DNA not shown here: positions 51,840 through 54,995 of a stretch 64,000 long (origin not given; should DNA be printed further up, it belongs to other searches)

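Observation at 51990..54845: One 951-aa protein fuses an acyl-CoA-synthetase-like domain to two tandem diadenylate-cyclase-like domains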

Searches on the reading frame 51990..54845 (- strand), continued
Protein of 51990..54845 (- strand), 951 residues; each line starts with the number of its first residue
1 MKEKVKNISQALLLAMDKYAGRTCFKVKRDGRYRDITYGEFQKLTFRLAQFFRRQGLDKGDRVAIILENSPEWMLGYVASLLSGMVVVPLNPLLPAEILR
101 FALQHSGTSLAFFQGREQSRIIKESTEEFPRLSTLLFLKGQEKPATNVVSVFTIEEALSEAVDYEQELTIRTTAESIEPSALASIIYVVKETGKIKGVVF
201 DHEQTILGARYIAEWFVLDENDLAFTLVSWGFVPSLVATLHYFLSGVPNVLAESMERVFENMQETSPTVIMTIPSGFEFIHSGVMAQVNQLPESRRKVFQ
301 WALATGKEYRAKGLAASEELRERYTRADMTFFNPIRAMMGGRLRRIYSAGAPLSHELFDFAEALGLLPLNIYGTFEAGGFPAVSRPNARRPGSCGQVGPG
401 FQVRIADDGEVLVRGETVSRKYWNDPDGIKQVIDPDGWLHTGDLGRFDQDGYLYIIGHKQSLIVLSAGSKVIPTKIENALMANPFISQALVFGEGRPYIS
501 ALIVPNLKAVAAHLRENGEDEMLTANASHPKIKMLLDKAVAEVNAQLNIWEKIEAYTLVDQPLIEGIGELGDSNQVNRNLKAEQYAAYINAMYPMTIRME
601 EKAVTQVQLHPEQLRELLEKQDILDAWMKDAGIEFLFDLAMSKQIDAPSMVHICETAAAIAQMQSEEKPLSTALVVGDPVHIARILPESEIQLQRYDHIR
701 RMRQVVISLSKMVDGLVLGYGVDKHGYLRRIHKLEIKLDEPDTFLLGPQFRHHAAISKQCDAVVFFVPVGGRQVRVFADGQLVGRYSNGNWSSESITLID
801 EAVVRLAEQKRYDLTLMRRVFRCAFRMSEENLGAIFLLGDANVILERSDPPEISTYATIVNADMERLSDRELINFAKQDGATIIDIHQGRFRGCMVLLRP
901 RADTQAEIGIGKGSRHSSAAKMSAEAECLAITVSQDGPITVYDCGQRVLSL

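Call 39: predict_structure(alignment_id=A1)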
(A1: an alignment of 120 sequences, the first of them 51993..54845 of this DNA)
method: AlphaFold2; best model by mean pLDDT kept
length: 951 residues; sequences in the alignment: 120
mean_pLDDT: 86.2   pTM: 0.83
mean pLDDT of the five models: 86.2, 84.7, 84.3, 82.0, 80.6
residues with pLDDT >= 90: 455; 70-90: 396; 50-70: 80; < 50: 20
segments of 3 or more residues with pLDDT < 50: 567-573, 596-602
pLDDT, mean of each block of 10 residues (from residue 1): 79 97 92 92 98 95 95 97 97 86 94 80 72 86 60 92 96 96 93 87 95 93 93 93 97 88 91 89 86 85 89 88 84 86 91 83 91 92 91 91 95 95 89 93 93 88 83 89 91 88 90 75 67 90 87 90 57 59 83 60 59 66 62 85 86 91 68 93 89 83 87 89 90 91 82 95 91 90 87 84 91 92 89 91 84 52 87 87 90 88 83 79 95 83 91 80
secondary structure, 60 per line:
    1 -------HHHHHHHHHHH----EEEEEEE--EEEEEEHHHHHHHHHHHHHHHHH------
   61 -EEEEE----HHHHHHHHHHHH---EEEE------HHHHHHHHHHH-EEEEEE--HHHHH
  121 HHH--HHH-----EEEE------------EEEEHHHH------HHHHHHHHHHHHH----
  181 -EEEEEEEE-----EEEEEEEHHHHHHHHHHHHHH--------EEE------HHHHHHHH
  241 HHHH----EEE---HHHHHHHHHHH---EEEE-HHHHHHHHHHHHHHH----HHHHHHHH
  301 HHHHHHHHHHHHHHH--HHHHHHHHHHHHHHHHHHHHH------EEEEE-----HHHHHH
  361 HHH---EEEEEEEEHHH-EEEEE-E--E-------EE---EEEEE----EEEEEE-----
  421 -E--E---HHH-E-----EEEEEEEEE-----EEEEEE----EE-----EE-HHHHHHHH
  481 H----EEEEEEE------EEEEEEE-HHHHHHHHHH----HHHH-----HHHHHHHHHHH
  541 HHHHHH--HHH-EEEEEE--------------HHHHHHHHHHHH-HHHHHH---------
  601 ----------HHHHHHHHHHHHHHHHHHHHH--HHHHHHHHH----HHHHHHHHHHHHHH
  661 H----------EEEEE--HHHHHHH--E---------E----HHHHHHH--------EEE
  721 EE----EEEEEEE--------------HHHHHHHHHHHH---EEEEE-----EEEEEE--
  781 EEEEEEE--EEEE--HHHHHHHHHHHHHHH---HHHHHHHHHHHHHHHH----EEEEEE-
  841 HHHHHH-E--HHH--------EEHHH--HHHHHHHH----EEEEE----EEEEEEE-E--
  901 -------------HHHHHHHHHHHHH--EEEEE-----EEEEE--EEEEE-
elements in order (helices of 4 or more, strands of 3 or more residues): H8-18 E23-29 E32-37 H38-54 E62-66 H71-82 E86-89 H96-106 E108-113 H116-123 E134-137 E150-153 H154-157 H164-176 E182-189 E195-201 H202-215 E224-226 H233-244 E249-251 H255-265 E269-272 H274-288 H293-315 H318-338 E345-349 H355-363 E367-374 E379-383 E401-405 E410-415 E439-447 E453-458 H473-481 E486-492 E499-505 H507-516 H521-524 H530-546 E553-558 H573-584 H586-591 H611-631 H634-642 H647-661 E672-676 H679-685 H703-709 E718-722 E727-733 H748-759 E763-767 E773-778 E781-787 E790-793 H796-810 H814-829 E834-839 H841-846 H869-876 E881-885 E890-896 H914-926 E929-933 E939-943 E946-950

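Call 47: fold_search(model_id=the predicted structure, library=pdb)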
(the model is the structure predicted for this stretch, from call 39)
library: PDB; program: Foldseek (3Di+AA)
matches with E <= 10: 1917; with E <= 0.001: 685
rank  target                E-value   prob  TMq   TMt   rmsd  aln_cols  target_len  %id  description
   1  6k4d                  3.8e-34  1.00  0.40  0.67  10.6       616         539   20  Ancestral luciferase AncLamp in complex with ATP and D-luciferin (released 2020-05-27)
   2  6q2m_A                5.6e-34  1.00  0.40  0.68  10.4       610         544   20  Crystal structure of Photinus pyralis Luciferase Pps6 mutant in complex with DLSA (released 2019-10-16)
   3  4wv3_B                3.1e-33  1.00  0.39  0.70  10.4       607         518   17  Crystal structure of the anthranilate CoA ligase AuaEII in complex with anthranoyl-AMP (released 2015-11-11)
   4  4g36_B                3.7e-33  1.00  0.40  0.67  10.5       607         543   20  Photinus pyralis luciferase in the adenylate-forming conformation bound to DLSA (released 2012-08-15)
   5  5kyv_B                6.6e-33  1.00  0.39  0.66  10.5       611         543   19  Structure of Photinus pyralis Luciferase green shifted light emitting variant (released 2016-12-21)
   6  6k4c                  1.7e-32  1.00  0.40  0.68  10.9       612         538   20  Ancestral luciferase AncLamp in complex with DLSA (released 2020-05-27)
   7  1ult_A                1.8e-32  1.00  0.39  0.68  11.4       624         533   18  Crystal structure of tt0168 from Thermus thermophilus HB8 (released 2004-07-27)
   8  4g37_A                2.8e-32  1.00  0.45  0.76   5.6       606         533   20  Structure of cross-linked firefly luciferase in second catalytic conformation (released 2012-08-15)
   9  4g37_B                3.0e-32  1.00  0.45  0.76   5.3       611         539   19  Structure of cross-linked firefly luciferase in second catalytic conformation (released 2012-08-15)
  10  7a9i                  3.5e-32  1.00  0.38  0.69  11.5       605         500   20  Crystal structure of Coronafacic Acid Ligase from Pectobacterium brasiliense (released 2021-05-05)
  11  4wv3_A                3.9e-32  1.00  0.38  0.69  11.1       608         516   18  Crystal structure of the anthranilate CoA ligase AuaEII in complex with anthranoyl-AMP (released 2015-11-11)
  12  5dv9                  3.9e-32  1.00  0.40  0.68   9.0       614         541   20  Crystal structure of the Luciferase (released 2016-09-28)
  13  5kyt_B                3.9e-32  1.00  0.40  0.67  10.7       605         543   20  Structure of Photinus pyralis Luciferase red light emitting variant (released 2016-12-21)
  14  3r44                  5.2e-32  1.00  0.38  0.69  10.9       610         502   20  Mycobacterium tuberculosis fatty acyl CoA synthetase (released 2012-02-08)
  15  6aaa_B                6.1e-32  1.00  0.40  0.69   9.6       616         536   19  Structure of a blue-shifted Luciferase from Amydetes vivianii (released 2018-08-22)
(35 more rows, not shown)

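Call 49: find_related_loci(query=A1, collection=genome_contigs, flank=6000)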
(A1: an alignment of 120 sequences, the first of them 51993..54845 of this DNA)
Query A1 (951 aa) in genome_contigs; peptide patterns used: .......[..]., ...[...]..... (x = any residue, [..] = any of these).
129 stretches matched a pattern; 81 encode a relative of the query (tblastn E <= 1e-3); the best 80 are kept; 77 distinct loci.
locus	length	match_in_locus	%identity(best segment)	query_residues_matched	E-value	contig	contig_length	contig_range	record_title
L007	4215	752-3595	65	1-951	0e+0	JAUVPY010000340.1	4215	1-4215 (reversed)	MAG: Anaerolineae bacterium isolate CSMAG_674 CSMAG_674_k127_22041243_length_4215_cov_34.0000, whole genome shotgun sequ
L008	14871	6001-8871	64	1-951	0e+0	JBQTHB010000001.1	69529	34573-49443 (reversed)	MAG: Deltaproteobacteria bacterium isolate SAW255 c_000000347359, whole genome shotgun sequence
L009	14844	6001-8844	62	1-951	0e+0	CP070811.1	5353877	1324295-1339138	MAG: Anaerolineales bacterium isolate bin12 chromosome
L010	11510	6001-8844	60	1-951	0e+0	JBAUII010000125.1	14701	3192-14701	MAG: Thermodesulfobacteriota bacterium isolate MFD09513_ilm_asm_bin6 k127_74259, whole genome shotgun sequence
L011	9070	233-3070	61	5-951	0e+0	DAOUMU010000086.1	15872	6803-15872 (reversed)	MAG TPA_asm: Anaerolineae bacterium isolate W92_265 k127_555977, whole genome shotgun sequence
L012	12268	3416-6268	59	2-951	0e+0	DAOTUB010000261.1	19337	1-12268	MAG TPA_asm: Anaerolineae bacterium isolate F17_41 k129_2766892, whole genome shotgun sequence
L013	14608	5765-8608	57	1-951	0e+0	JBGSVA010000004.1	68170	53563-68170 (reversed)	MAG: Thermodesulfobacteriota bacterium isolate JTS-AC446 k141_1312414, whole genome shotgun sequence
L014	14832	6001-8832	59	1-950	0e+0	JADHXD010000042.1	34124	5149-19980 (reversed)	MAG: Anaerolineae bacterium isolate BS750m-G44 BS-750m-C1393, whole genome shotgun sequence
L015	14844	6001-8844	57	1-951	0e+0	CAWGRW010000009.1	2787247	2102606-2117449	MAG: uncultured bacterium isolate MFD06435.bin.1.47 genome assembly, contig: contig_17617, whole genome shotgun sequence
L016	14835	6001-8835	55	1-951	0e+0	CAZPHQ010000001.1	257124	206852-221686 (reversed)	MAG TPA_asm: uncultured Spirochaetia bacterium isolate SRP077602_co3_46 genome assembly, contig: NODE_3_length_257124_co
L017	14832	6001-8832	55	1-951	0e+0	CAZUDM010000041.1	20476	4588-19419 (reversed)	MAG TPA_asm: uncultured Spirochaetia bacterium isolate binchicken_co179_138 genome assembly, contig: NODE_5526_length_20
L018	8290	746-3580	55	1-951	0e+0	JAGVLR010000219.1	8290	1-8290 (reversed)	MAG: Candidatus Dadabacteria bacterium isolate SW_59 c_000000006625, whole genome shotgun sequence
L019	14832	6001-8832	55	1-951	0e+0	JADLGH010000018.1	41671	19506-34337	MAG: Candidatus Dadabacteria bacterium isolate SJ427 c_000000116704, whole genome shotgun sequence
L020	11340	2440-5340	56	1-951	0e+0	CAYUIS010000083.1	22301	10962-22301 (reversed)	MAG TPA_asm: uncultured Anaerolineales bacterium isolate SRP214966_co2_450 genome assembly, contig: NODE_3164_length_223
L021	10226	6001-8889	53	1-951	0e+0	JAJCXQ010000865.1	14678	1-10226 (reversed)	MAG: Acidobacteriota bacterium isolate OFTM268 OFTM268_864, whole genome shotgun sequence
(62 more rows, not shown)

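Call 57: search_protein_families(library=pfam, alignment_id=A3, max_evalue=0.0001)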
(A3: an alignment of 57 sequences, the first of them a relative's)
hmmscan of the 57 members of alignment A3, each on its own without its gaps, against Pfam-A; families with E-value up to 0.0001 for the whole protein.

A. member 1, L001:5032-7971:+ (980 aa): 8 families
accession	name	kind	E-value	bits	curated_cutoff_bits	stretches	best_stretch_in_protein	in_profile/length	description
PF00158.32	Sigma54_activat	-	6.3e-53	179.4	20.2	1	734-901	1-167/168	Sigma-54 interaction domain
PF01590.32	GAF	-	2.1e-47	161.5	22.4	3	376-511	1-133/133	GAF domain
PF13185.12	GAF_2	-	3.7e-44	150.7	28.6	2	376-511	3-135/136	GAF domain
PF13492.12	GAF_3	-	1.1e-22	81.3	27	1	376-513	1-129/129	GAF domain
PF14532.12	Sigma54_activ_2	-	1.4e-19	71.1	25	1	735-906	1-138/138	Sigma-54 interaction domain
PF25601.1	AAA_lid_14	-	1.1e-18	67.2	27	1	907-973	1-67/87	AAA+ ATPase lid domain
PF12860.13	PAS_7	-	3.5e-06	27.6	27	1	50-163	1-114/115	PAS fold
PF13188.13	PAS_8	-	1e-05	25.7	21.8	1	45-85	2-44/65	PAS domain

B. families by the number of members that match (of 57 scanned): 76 families (the first 25 are shown)
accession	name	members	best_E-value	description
PF00158.32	Sigma54_activat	10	2e-73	Sigma-54 interaction domain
PF14532.12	Sigma54_activ_2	10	1.6e-24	Sigma-54 interaction domain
PF25601.1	AAA_lid_14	10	2.3e-21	AAA+ ATPase lid domain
PF13188.13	PAS_8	9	3.1e-11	PAS domain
PF01590.32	GAF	8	2.1e-47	GAF domain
PF13185.12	GAF_2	8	3.7e-44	GAF domain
PF13426.13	PAS_9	8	3.2e-26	PAS domain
PF00989.32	PAS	8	2.9e-25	PAS fold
PF08447.18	PAS_3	8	2.5e-24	PAS fold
PF13492.12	GAF_3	8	1.1e-22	GAF domain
PF00069.31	Pkinase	7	9.9e-55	Protein kinase domain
PF07714.23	PK_Tyr_Ser-Thr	7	1.5e-38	Protein tyrosine and serine/threonine kinase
PF08448.16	PAS_4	7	3.7e-21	PAS fold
PF14598.12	PAS_11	7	2.1e-13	PAS domain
PF17115.11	Toast_rack_N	6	2.6e-12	N-terminal domain of toast_rack, DUF2154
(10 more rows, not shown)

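Call 72: find_encoding_contigs(protein=P0002, flank=5000, max_places=2)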
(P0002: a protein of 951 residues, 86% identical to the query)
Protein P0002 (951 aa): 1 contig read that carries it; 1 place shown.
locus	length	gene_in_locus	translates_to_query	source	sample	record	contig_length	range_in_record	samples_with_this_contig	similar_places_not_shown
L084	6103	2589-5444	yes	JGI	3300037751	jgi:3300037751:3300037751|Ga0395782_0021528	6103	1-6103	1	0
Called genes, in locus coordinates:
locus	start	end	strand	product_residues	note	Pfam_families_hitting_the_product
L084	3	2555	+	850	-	?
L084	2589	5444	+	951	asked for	PF00501:AMP-binding, PF23562:AMP-binding_C_3, PF02457:DAC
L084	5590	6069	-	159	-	PF13578:Methyltransf_24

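Call 73: find_encoding_contigs(protein=P0005, flank=5000, max_places=2)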
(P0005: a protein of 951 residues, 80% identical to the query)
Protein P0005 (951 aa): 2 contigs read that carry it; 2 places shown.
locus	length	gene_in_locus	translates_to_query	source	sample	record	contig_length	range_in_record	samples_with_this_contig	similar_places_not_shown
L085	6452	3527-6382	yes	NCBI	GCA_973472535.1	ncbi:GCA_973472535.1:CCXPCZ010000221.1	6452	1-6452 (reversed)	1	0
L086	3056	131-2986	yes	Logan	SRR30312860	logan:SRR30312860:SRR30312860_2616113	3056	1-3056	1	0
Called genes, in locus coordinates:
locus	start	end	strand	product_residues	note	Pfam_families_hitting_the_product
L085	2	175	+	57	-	?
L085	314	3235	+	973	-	PF01590:GAF, PF13185:GAF_2, PF13492:GAF_3, PF13185:GAF_2, PF01590:GAF, PF00158:Sigma54_activat, PF14532:Sigma54_activ_2, PF25601:AAA_lid_14, +2 more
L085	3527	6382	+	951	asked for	PF00501:AMP-binding, PF23562:AMP-binding_C_3, PF02457:DAC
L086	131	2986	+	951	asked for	PF00501:AMP-binding, PF23562:AMP-binding_C_3, PF02457:DAC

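Call 77: search_protein_families(library=padloc, proteins=[window:51993-54845:-], max_evalue=0.01)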
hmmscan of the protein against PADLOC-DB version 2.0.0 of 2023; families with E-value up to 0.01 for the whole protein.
window:51993-54845:- (951 aa): 0 families
